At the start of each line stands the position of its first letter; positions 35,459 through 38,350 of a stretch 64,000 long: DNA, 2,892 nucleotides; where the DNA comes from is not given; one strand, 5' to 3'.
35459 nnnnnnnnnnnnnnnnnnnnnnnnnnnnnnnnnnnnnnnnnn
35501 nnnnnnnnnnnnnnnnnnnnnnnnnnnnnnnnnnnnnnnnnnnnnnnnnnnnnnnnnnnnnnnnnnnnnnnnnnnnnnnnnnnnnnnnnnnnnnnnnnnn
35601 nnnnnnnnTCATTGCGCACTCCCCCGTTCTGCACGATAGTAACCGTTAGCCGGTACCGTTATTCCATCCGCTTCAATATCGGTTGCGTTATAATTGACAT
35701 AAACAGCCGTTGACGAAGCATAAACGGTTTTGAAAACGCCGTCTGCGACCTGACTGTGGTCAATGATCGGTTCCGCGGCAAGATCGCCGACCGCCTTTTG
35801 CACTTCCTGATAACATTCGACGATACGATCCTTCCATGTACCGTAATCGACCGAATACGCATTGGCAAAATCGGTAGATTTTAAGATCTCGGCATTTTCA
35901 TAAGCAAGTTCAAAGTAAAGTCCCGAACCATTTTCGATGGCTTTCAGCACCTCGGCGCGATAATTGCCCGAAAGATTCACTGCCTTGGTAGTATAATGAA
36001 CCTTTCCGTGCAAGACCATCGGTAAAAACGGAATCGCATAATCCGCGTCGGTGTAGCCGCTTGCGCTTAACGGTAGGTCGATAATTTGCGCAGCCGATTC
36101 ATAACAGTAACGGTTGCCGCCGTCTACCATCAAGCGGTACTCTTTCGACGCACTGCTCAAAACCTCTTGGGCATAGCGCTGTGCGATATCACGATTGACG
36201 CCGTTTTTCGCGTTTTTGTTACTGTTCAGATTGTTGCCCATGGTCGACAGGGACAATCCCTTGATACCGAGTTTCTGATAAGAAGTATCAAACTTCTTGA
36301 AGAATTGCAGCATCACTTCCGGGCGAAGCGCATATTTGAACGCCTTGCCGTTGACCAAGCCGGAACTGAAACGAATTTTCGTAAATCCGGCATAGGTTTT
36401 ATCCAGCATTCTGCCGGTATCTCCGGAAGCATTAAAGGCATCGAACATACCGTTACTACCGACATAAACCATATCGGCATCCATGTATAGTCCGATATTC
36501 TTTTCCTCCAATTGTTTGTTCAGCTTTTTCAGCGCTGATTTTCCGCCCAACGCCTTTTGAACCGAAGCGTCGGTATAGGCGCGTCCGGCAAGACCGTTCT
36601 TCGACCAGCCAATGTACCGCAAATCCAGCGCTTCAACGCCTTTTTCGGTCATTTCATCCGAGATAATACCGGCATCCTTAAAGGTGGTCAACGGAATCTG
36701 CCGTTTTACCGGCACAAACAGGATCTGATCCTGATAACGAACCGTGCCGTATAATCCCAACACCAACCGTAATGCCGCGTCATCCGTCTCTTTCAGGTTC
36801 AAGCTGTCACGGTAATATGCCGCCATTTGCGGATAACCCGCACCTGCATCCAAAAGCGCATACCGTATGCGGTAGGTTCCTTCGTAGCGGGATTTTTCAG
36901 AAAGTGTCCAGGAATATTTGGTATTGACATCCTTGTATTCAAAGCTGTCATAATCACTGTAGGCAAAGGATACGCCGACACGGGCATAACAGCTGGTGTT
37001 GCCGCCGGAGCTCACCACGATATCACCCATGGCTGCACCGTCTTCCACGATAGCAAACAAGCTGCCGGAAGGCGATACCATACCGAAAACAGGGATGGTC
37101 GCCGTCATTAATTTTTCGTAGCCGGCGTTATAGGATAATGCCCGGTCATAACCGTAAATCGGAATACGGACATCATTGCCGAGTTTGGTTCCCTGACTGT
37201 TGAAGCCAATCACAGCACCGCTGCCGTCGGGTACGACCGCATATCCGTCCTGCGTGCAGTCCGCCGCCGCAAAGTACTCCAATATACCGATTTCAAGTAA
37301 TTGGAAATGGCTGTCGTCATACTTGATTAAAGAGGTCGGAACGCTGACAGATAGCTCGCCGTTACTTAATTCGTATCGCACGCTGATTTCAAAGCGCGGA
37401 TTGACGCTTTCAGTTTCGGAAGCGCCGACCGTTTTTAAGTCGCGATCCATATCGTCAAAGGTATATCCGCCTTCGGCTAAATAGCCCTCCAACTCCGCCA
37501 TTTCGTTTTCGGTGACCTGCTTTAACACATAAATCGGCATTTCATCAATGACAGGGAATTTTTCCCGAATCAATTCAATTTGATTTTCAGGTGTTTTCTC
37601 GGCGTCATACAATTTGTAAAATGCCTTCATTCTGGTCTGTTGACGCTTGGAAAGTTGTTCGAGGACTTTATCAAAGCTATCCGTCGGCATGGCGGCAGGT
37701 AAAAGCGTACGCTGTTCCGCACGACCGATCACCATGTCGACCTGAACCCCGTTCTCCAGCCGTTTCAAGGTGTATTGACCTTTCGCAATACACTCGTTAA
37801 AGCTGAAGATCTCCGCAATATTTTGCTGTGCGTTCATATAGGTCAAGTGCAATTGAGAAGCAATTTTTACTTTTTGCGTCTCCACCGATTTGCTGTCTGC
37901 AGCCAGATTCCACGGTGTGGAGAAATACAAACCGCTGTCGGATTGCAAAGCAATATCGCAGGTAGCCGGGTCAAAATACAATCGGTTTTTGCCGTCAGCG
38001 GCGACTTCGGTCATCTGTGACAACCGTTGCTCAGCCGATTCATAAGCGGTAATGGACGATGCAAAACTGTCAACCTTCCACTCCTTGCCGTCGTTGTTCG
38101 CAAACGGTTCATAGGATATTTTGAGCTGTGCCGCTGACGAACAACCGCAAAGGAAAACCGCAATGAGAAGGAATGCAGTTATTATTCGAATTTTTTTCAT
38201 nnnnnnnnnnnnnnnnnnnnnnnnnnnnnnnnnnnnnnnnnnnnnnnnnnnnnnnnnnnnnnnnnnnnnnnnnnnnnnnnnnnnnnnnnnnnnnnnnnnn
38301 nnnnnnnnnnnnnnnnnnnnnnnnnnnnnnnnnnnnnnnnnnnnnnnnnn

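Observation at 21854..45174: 23-kb, 12-gene Gram-positive polysaccharide-utilisation operon whose extracellular components are all poorly characterised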

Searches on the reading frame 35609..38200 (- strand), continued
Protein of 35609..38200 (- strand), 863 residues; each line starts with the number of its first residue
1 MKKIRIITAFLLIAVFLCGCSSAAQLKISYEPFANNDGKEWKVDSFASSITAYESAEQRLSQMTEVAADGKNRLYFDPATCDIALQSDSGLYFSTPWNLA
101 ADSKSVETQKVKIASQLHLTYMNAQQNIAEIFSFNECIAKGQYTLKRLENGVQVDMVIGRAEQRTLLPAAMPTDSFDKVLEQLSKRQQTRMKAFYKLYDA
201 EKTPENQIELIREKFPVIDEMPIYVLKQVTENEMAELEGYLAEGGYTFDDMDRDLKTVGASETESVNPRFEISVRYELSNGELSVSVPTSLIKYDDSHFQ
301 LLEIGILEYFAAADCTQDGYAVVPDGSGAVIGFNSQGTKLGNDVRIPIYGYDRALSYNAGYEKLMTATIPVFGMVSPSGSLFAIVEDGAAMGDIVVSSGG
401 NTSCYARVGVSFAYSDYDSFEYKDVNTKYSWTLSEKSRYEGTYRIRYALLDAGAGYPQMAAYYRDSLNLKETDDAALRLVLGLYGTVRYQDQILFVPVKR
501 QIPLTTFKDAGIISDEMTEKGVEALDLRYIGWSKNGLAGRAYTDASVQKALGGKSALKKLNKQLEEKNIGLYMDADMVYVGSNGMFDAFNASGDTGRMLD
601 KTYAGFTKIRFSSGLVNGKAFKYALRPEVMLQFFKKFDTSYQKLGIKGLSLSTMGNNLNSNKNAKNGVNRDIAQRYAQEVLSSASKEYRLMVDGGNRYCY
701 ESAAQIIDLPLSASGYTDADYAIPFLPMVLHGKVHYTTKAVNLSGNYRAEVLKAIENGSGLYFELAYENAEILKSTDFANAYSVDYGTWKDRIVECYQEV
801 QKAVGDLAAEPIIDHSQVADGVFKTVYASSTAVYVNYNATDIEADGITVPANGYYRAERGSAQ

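Call 93: search_protein_families(library=pfam, proteins=[L056:169-1299:+, L061:1192-2301:+, L076:1223-2338:+, L077:963-2159:+, L065:976-2022:+, L057:514-1560:+, L048:2-1297:+, L044:1-1290:+, L054:1-1077:+, L033:18492-19661:+], max_evalue=0.0001)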
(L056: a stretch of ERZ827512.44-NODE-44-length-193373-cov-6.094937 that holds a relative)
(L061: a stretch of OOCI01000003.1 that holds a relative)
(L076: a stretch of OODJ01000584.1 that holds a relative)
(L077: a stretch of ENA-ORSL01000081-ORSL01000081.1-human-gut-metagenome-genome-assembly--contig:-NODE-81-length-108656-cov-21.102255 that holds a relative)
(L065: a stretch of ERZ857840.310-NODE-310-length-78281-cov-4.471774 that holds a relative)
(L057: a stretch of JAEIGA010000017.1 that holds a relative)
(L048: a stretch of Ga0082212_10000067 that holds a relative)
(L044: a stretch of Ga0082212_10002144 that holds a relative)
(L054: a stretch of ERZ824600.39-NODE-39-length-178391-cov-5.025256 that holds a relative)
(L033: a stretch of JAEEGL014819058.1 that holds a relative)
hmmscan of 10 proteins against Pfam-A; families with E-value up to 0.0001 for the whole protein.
L056:169-1299:+ (376 aa): 0 families

L061:1192-2301:+ (369 aa): 4 families
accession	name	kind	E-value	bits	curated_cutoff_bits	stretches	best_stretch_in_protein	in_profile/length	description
PF03054.22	tRNA_Me_trans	-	1.4e-55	188.5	20.6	1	28-212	2-201/202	tRNA methyl transferase HUP domain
PF20259.3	tRNA_Me_trans_M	-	1.2e-20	73.3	27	1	218-281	2-66/66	tRNA methyl transferase PRC-barrel domain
PF20258.4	tRNA_Me_trans_C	-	3e-14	53.6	20.6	1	290-363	4-77/77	Aminomethyltransferase beta-barrel domain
PF24167.1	DUF7411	-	9.8e-06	25.7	28.7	1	31-101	5-75/194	Family of unknown function (DUF7411)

L076:1223-2338:+ (371 aa): 3 families
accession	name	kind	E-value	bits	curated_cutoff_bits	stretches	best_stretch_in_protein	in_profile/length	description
PF03054.22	tRNA_Me_trans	-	2.8e-53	181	20.6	1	30-216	2-201/202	tRNA methyl transferase HUP domain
PF20259.3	tRNA_Me_trans_M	-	2.7e-17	62.5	27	1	228-283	8-64/66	tRNA methyl transferase PRC-barrel domain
PF20258.4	tRNA_Me_trans_C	-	4e-13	49.9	20.6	1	292-360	2-70/77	Aminomethyltransferase beta-barrel domain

L077:963-2159:+ (398 aa): 5 families
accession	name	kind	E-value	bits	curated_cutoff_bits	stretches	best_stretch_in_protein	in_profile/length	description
PF03054.22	tRNA_Me_trans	-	6.9e-56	189.6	20.6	1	58-243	1-201/202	tRNA methyl transferase HUP domain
PF20259.3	tRNA_Me_trans_M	-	1.4e-20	73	27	1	249-312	2-66/66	tRNA methyl transferase PRC-barrel domain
PF20258.4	tRNA_Me_trans_C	-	3.4e-15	56.6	20.6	1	320-394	3-77/77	Aminomethyltransferase beta-barrel domain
PF24167.1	DUF7411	-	9.9e-06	25.7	28.7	1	62-132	5-75/194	Family of unknown function (DUF7411)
PF02540.23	NAD_synthase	-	9.2e-05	22.1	21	0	55-118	16-83/242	NAD synthase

L065:976-2022:+ (348 aa): 1 family
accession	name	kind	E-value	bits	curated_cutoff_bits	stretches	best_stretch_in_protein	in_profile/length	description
PF02557.22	VanY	-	2.4e-07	31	25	1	153-258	8-122/132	D-alanyl-D-alanine carboxypeptidase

L057:514-1560:+ (348 aa): 3 families
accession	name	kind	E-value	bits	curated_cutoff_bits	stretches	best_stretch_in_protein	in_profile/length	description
PF03054.22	tRNA_Me_trans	-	5.5e-55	186.6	20.6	1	7-195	1-201/202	tRNA methyl transferase HUP domain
PF20259.3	tRNA_Me_trans_M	-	1.5e-16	60.2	27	1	201-263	2-65/66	tRNA methyl transferase PRC-barrel domain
PF20258.4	tRNA_Me_trans_C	-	1.5e-12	48.1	20.6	1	276-347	8-77/77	Aminomethyltransferase beta-barrel domain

L048:2-1297:+ (431 aa): 3 families
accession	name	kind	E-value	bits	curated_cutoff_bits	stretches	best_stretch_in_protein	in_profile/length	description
PF08497.15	Radical_SAM_N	-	9.1e-21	74.8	25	1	2-101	187-288/301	Radical SAM N-terminal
PF11842.13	DUF3362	-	5.6e-18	66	27.6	1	356-426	1-76/151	Domain of unknown function (DUF3362)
PF04055.27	Radical_SAM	-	4e-07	30.8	29.5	1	138-303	1-127/166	Radical SAM superfamily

L044:1-1290:+ (429 aa): 8 families
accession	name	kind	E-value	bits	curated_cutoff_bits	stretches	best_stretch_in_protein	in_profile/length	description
PF07724.20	AAA_2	-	3.8e-69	232.4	27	1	153-326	1-166/166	AAA domain (Cdc48 subfamily)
PF10431.15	ClpB_D2-small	-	7.8e-24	84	21.9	1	332-411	1-80/81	C-terminal, D2-small domain, of ClpB protein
PF17871.7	AAA_lid_9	-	3e-13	50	22.8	1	1-61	42-102/104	AAA lid domain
PF07728.20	AAA_5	-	1.5e-12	48.2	22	1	158-278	2-124/139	AAA domain (dynein-related subfamily)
PF00004.35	AAA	-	5e-09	37.1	21.2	1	159-276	2-109/131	ATPase family associated with various cellular activities (AAA)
PF02151.25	UVR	-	2.4e-07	30.7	21.5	1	34-68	1-35/36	UvrB/uvrC motif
PF13401.12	AAA_22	-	1.2e-06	29.3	27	1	154-253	4-110/130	AAA domain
PF00158.32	Sigma54_activat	-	3.9e-06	27.1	20.2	1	157-277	24-143/168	Sigma-54 interaction domain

L054:1-1077:+ (358 aa): 5 families
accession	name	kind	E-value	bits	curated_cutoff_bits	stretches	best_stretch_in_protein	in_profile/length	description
PF00266.25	Aminotran_5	-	3.6e-75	253.7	21.5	1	2-337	25-370/371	Aminotransferase class-V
PF01212.27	Beta_elim_lyase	-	1.1e-07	32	27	1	25-190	38-213/288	Beta-eliminating lyase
PF01041.23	DegT_DnrJ_EryC1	-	1.3e-06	28.4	19.8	1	67-157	67-152/360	DegT/DnrJ/EryC1/StrS aminotransferase family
PF01053.26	Cys_Met_Meta_PP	-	2.6e-06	26.7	27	1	36-176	67-198/381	Cys/Met metabolism PLP-dependent enzyme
PF00155.27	Aminotran_1_2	-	3.8e-06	26.8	19.7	0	21-154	44-189/361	Aminotransferase class I and II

L033:18492-19661:+ (389 aa): 2 families
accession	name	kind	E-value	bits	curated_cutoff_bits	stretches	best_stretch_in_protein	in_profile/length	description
PF00557.29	Peptidase_M24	-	2.6e-28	99.7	23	1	170-371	2-208/208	Metallopeptidase family M24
PF01321.24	Creatinase_N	-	5.2e-07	30.7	22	1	14-162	1-128/128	Creatinase/Prolidase N-terminal domain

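Call 95: search_protein_families(library=pfam, proteins=[window:35609-38200:-, P0003, P0025, P0033], max_evalue=10)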
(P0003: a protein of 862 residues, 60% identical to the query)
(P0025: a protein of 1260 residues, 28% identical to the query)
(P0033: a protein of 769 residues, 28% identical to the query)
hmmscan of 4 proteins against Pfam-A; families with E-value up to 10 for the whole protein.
window:35609-38200:- (863 aa): 3 families
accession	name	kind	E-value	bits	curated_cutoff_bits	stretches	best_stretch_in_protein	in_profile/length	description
PF18952.6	DUF5696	-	2e-155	519.2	25.6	1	259-854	10-612/612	Family of unknown function (DUF5696)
PF19753.4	DUF6240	-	0.09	12.5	26.6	1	173-242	25-93/276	Family of unknown function (DUF6240)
PF11429.13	Colicin_D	-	0.4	11.5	25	0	73-102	51-79/84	Colicin D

P0003 (862 aa): 2 families
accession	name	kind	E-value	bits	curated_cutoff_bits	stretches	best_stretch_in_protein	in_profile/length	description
PF18952.6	DUF5696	-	4.5e-159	531.2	25.6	1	250-855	2-612/612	Family of unknown function (DUF5696)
PF11429.13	Colicin_D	-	0.056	14.2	25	1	45-103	24-79/84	Colicin D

P0025 (1260 aa): 4 families
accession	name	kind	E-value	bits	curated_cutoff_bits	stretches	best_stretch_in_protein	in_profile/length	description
PF18952.6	DUF5696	-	3.3e-133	445.8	25.6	2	464-925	134-577/612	Family of unknown function (DUF5696)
PF08910.15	Aida_N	-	0.014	16.2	25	1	945-1018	28-101/103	Aida N-terminus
PF14509.12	GH97_C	-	0.038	14.7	25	1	1154-1213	24-85/97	Glycosyl-hydrolase 97 C-terminal, oligomerisation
PF13801.11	Metal_resist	-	2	9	29.2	1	939-1022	34-120/125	Heavy-metal resistance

P0033 (769 aa): 2 families
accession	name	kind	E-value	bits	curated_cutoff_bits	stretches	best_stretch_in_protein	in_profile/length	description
PF18952.6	DUF5696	-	3.6e-175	584.4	25.6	1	160-763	2-612/612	Family of unknown function (DUF5696)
PF11321.13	DUF3123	-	0.21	12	27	0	719-737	24-42/62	Protein of unknown function (DUF3123)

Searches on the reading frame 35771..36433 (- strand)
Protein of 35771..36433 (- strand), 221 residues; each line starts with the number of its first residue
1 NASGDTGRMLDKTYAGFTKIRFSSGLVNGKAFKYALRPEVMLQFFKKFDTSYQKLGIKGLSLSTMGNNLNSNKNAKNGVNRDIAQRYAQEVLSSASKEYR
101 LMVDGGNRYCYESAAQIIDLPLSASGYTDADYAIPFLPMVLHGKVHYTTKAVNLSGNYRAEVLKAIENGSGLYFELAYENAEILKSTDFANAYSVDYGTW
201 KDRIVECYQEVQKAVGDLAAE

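Call 64: search_solved_structures(query=A5, max_evalue=10, show_alignments=4)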
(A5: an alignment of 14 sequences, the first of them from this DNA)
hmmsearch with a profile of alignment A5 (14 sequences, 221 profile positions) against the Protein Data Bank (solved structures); distinct sequences matched with E-value up to 10: 0.
